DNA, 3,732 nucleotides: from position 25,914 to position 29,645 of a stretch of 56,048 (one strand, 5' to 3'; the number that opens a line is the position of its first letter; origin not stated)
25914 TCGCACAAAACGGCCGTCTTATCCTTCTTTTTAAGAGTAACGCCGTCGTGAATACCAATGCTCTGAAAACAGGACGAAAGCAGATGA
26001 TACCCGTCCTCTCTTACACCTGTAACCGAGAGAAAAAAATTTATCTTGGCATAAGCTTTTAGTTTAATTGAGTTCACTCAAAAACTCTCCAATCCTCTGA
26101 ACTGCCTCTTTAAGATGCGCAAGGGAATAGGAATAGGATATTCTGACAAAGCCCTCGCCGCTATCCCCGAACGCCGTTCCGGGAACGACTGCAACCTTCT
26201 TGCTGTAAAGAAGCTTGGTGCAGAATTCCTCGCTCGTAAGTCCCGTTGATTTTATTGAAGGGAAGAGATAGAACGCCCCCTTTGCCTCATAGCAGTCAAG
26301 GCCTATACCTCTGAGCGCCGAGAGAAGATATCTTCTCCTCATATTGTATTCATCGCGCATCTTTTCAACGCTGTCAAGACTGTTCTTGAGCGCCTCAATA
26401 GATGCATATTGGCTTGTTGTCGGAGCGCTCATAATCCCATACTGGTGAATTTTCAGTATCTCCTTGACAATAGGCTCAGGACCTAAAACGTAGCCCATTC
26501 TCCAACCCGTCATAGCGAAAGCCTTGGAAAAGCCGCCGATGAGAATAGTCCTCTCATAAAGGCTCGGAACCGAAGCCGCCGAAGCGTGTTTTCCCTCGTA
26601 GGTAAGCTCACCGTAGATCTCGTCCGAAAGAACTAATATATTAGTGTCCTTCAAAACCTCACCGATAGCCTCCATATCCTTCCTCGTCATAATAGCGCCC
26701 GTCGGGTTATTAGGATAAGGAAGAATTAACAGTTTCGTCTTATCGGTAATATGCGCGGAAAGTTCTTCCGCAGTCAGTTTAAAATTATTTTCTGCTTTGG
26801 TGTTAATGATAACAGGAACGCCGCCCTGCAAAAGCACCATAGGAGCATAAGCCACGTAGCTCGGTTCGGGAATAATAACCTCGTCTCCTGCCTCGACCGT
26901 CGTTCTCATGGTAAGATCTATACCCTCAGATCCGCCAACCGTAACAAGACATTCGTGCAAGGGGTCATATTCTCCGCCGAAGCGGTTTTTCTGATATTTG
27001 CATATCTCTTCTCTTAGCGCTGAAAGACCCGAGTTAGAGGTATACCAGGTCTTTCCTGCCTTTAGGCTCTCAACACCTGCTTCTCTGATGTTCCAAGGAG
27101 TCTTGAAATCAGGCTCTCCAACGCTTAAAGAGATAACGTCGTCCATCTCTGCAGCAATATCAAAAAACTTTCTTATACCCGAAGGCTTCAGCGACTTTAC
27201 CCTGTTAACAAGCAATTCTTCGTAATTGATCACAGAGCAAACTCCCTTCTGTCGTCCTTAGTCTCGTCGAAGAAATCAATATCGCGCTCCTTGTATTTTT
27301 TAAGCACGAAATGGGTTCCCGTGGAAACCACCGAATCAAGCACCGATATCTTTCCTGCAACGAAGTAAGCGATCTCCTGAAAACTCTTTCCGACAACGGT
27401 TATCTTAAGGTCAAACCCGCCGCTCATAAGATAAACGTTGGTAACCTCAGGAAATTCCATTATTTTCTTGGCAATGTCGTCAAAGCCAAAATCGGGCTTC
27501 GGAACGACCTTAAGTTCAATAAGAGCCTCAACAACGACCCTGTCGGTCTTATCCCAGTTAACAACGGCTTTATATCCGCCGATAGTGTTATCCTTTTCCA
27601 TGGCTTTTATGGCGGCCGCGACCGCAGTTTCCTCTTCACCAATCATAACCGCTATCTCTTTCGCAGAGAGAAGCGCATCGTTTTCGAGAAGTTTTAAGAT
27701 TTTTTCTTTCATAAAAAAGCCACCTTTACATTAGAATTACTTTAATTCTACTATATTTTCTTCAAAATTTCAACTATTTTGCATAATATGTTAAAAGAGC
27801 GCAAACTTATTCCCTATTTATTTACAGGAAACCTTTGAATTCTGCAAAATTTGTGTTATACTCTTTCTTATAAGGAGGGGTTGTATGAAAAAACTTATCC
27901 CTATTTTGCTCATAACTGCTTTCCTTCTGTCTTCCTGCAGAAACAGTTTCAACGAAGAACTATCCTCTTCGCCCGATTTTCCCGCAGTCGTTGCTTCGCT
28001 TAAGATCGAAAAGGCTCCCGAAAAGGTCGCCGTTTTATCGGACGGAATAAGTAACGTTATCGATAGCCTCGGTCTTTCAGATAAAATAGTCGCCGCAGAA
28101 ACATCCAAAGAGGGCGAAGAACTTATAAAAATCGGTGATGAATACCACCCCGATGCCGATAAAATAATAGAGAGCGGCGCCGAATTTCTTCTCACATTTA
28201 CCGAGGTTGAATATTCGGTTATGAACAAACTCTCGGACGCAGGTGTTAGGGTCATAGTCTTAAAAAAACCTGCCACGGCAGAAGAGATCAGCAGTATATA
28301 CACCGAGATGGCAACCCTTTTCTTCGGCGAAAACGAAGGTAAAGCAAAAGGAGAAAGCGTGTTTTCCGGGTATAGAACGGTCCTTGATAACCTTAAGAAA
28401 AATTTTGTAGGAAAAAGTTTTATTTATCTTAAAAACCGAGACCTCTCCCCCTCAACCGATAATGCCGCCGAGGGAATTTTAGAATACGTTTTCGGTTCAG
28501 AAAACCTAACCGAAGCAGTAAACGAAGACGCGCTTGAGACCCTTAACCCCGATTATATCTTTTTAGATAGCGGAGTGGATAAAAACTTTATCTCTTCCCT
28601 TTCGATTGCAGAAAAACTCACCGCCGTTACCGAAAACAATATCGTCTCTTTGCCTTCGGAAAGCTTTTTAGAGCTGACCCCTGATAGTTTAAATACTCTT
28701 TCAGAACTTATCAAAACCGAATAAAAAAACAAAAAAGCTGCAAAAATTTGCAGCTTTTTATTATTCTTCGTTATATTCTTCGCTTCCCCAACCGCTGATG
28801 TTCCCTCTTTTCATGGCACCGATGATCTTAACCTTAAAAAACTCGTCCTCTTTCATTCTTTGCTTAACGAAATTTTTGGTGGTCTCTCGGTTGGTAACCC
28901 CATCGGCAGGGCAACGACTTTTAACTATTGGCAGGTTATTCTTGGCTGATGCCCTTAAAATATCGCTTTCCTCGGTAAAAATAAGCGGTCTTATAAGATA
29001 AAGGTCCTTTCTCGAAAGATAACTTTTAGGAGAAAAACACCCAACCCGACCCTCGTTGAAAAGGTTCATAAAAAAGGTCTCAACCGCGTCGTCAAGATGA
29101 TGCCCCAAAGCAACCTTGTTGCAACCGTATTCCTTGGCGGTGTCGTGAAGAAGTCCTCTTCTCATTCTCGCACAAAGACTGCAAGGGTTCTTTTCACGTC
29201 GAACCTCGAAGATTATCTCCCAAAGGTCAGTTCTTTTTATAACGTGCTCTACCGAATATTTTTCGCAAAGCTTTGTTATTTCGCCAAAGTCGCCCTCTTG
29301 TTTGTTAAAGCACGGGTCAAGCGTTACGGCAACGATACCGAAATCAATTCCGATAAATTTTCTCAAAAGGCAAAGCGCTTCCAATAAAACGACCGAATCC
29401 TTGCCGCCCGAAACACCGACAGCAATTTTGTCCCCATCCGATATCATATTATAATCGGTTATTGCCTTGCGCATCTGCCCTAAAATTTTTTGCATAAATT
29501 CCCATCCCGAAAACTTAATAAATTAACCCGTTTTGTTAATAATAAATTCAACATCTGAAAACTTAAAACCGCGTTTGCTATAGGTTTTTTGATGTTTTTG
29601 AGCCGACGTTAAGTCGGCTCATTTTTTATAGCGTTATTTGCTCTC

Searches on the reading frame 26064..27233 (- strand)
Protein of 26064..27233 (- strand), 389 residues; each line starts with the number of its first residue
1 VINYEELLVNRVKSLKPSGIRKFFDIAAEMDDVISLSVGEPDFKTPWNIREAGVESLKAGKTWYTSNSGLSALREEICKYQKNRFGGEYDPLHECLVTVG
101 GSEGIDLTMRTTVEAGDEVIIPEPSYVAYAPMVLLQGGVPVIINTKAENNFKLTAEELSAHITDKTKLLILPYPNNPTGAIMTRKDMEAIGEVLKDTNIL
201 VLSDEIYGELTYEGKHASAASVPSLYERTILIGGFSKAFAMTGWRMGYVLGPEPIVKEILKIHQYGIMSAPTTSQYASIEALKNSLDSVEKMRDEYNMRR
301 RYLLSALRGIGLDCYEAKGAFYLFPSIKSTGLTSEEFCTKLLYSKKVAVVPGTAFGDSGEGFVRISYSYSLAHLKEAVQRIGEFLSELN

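Call 103: search_protein_families(library=pfam, proteins=[window:26064-27233:-], max_evalue=0.00001)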
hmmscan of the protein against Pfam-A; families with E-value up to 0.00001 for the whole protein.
window:26064-27233:- (389 aa): 4 families
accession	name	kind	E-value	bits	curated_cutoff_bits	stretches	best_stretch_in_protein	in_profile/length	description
PF00155.27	Aminotran_1_2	-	2.7e-71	241.1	19.7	1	32-381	2-361/361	Aminotransferase class I and II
PF01041.23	DegT_DnrJ_EryC1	-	1.6e-10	41.2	19.8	1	93-205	40-146/360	DegT/DnrJ/EryC1/StrS aminotransferase family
PF00266.25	Aminotran_5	-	1.1e-06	28.3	21.5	1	93-204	62-175/371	Aminotransferase class-V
PF01053.26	Cys_Met_Meta_PP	-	9.7e-06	24.8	27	0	93-205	68-174/381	Cys/Met metabolism PLP-dependent enzyme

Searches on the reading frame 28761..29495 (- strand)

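Call 103: search_protein_families(library=pfam, proteins=[window:28761-29495:-], max_evalue=0.00001)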
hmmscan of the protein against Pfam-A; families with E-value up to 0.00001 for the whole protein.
window:28761-29495:- (244 aa): 1 family
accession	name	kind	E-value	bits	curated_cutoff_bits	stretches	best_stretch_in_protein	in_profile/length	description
PF01171.26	ATP_bind_3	-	5.8e-21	75.5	27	1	23-191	1-164/182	PP-loop family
